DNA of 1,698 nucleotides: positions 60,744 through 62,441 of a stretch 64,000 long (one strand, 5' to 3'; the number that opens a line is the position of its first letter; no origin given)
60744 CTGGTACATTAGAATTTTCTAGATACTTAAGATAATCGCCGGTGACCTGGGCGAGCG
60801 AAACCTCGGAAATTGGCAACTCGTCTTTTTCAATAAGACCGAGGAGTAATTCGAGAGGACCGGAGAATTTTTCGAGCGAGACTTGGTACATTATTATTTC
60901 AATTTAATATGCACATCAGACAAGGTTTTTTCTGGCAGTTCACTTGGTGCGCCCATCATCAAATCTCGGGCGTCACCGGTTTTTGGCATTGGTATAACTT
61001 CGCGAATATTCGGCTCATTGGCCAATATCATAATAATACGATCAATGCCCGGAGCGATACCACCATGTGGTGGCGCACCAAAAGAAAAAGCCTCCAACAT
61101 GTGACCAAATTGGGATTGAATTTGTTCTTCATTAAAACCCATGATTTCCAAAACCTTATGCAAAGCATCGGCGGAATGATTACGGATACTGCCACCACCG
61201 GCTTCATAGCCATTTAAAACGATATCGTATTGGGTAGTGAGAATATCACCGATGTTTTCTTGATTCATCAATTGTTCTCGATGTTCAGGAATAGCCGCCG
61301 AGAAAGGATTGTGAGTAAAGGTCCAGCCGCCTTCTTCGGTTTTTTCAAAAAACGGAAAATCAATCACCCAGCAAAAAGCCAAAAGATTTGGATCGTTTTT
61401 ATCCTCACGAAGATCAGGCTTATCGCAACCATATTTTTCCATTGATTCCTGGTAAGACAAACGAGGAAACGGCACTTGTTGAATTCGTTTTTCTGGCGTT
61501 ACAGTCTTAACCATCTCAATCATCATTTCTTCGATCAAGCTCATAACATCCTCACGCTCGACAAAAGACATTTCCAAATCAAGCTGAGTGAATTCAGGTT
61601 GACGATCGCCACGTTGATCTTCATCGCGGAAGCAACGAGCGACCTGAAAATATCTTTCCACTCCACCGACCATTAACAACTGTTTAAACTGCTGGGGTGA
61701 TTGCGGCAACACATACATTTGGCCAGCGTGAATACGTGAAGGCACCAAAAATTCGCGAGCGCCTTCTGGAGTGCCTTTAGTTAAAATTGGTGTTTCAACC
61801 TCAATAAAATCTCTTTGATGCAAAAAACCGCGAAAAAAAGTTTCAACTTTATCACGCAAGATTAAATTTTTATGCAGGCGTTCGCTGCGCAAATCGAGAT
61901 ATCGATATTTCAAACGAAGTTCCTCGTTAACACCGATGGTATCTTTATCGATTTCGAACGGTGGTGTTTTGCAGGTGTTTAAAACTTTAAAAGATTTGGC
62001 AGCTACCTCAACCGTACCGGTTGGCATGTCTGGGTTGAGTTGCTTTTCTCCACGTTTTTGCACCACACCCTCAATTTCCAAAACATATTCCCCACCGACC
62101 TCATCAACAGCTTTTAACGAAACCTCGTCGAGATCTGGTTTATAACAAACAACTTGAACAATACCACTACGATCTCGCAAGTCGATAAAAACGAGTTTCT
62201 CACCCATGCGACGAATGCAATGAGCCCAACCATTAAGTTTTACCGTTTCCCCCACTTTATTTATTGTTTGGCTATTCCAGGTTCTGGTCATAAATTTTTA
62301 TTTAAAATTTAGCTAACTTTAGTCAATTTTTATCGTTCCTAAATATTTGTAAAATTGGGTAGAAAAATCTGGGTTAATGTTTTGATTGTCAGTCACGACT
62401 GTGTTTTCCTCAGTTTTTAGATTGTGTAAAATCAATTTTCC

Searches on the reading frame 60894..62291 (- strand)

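Call 61: search_protein_families(library=pfam, proteins=[window:60894-62291:-], max_evalue=0.0001)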
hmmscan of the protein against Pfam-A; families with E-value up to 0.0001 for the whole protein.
window:60894-62291:- (465 aa): 2 families
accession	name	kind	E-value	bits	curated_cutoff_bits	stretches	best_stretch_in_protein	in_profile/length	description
PF00152.25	tRNA-synt_2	-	3.9e-112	374.7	25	1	122-438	1-307/308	tRNA synthetases class II (D, K and N)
PF01336.31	tRNA_anti-codon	-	1.3e-11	44.7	27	1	17-104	1-75/75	OB-fold nucleic acid binding domain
